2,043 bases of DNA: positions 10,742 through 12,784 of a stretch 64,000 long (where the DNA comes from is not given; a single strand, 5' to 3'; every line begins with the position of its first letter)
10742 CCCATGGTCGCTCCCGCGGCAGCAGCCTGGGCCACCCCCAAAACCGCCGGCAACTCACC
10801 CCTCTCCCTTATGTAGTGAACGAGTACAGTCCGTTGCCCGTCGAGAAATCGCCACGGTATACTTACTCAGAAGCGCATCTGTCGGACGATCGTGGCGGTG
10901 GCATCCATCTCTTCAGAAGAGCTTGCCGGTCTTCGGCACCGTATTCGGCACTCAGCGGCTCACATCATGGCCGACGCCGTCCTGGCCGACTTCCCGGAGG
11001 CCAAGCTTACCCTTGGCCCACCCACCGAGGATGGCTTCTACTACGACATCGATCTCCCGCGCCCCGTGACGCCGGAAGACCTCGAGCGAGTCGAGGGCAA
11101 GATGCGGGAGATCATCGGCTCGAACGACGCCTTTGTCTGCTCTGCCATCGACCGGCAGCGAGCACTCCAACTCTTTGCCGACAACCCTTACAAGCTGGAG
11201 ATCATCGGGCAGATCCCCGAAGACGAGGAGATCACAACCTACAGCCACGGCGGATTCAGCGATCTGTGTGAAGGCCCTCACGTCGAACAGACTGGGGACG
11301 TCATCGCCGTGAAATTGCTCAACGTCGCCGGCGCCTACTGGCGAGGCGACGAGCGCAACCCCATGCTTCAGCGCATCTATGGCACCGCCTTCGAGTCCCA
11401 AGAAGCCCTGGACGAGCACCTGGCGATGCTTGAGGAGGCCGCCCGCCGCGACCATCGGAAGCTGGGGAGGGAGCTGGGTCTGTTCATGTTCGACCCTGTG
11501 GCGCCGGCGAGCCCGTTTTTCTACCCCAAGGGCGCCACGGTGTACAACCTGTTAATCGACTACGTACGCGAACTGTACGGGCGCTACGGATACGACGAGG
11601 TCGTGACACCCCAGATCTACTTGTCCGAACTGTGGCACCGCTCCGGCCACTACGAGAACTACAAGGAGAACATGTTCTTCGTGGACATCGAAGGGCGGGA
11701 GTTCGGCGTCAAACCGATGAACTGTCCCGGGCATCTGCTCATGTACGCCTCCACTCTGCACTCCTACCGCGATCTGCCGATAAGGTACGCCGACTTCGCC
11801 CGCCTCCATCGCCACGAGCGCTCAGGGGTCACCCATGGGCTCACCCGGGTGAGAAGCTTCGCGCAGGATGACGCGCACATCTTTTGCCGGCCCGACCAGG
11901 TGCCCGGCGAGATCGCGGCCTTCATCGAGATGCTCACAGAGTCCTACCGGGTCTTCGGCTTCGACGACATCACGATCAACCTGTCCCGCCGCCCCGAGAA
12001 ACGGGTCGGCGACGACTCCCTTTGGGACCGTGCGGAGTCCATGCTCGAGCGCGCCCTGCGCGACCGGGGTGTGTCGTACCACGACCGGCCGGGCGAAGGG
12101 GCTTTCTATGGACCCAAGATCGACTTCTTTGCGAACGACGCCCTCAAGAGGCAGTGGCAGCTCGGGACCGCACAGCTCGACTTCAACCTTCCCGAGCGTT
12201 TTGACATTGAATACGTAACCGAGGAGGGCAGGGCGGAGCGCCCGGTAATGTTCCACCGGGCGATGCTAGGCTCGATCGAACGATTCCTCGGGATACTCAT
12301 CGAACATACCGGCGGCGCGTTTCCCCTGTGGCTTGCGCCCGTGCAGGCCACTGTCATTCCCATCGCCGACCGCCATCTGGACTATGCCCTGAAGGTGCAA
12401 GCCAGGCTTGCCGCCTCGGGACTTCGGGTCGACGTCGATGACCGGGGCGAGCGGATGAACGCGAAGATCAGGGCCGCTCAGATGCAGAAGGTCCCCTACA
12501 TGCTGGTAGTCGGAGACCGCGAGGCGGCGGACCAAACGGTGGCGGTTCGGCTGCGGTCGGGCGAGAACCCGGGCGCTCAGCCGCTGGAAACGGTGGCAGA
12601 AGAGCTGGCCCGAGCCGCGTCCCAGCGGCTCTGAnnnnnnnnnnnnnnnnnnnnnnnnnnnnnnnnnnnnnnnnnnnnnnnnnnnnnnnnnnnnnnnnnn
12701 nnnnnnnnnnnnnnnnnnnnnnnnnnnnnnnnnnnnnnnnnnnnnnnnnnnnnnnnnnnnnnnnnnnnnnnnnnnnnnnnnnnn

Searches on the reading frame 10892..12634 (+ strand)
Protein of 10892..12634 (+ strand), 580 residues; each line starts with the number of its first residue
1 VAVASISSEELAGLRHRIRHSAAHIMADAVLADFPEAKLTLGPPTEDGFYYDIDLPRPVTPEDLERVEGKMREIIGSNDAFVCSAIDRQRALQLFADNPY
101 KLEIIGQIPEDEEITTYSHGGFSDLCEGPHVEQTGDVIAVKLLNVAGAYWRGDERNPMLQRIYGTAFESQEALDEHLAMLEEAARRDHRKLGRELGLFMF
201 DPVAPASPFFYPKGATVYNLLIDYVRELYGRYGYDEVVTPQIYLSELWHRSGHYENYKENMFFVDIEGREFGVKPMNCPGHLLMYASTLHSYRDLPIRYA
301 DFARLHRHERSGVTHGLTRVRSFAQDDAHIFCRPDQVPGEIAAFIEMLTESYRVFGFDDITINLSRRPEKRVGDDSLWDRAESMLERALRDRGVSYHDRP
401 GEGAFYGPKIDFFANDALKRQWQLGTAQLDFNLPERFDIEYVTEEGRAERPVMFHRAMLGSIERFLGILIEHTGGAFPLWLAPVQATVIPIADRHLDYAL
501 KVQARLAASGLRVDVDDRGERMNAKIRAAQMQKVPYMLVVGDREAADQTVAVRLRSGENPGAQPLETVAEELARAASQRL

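Call 37: search_protein_families(library=pfam, proteins=[window:10892-12634:+], max_evalue=0.00001)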
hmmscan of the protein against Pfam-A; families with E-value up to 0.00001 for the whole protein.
window:10892-12634:+ (580 aa): 3 families
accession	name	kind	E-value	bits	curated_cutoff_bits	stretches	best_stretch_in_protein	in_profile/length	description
PF00587.30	tRNA-synt_2b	-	9.5e-47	159.8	29.3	1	264-472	3-178/179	tRNA synthetase class II core domain (G, H, P, S and T)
PF03129.25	HGTP_anticodon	-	3.9e-22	78.7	21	1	485-572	1-91/94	Anticodon binding domain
PF07973.19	tRNA_SAD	-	1.6e-12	47.6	24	1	114-163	1-44/44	Threonyl and Alanyl tRNA synthetase second additional domain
